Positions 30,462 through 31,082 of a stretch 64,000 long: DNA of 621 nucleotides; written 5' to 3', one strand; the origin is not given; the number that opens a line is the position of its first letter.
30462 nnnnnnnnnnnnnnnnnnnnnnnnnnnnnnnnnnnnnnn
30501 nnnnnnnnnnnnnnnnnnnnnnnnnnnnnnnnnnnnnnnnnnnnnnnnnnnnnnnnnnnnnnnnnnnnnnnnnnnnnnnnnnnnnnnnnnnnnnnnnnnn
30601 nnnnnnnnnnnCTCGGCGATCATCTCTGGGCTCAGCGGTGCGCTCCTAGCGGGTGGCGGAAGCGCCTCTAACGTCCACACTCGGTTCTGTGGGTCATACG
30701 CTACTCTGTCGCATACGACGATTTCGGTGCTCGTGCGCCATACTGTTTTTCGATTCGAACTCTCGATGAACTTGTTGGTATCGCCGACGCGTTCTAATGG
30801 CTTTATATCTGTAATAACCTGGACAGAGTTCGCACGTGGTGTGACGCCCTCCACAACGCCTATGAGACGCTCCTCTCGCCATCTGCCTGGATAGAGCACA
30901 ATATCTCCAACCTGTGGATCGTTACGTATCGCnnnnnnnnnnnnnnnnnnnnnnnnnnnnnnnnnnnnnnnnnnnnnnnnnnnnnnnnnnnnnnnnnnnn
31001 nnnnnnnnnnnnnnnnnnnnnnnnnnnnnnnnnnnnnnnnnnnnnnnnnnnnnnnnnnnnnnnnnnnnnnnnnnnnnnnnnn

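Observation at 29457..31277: Guanylate kinase fused to a ~400-aa N-terminal region with predicted transmembrane helices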

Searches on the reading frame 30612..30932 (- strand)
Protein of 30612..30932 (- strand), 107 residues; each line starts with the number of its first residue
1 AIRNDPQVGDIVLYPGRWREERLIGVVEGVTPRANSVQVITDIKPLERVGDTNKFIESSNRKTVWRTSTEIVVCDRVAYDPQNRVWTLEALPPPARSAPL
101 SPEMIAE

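Call 48: predict_structure(alignment_id=A3)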
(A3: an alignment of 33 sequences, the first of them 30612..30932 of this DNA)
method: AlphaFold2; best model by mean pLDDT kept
length: 107 residues; sequences in the alignment: 33
mean_pLDDT: 88.0   pTM: 0.75
mean pLDDT of the five models: 88.0, 86.5, 86.6, 85.0, 84.9
residues with pLDDT >= 90: 74; 70-90: 16; 50-70: 15; < 50: 2
segments of 3 or more residues with pLDDT < 50: none
pLDDT, mean of each block of 10 residues (from residue 1): 80 93 96 90 97 94 95 94 95 65 60
secondary structure, 60 per line:
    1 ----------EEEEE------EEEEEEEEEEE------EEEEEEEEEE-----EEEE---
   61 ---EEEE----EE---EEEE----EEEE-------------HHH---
elements in order: E11-15 E22-32 E39-48 E54-57 E64-67 E77-80 E85-88
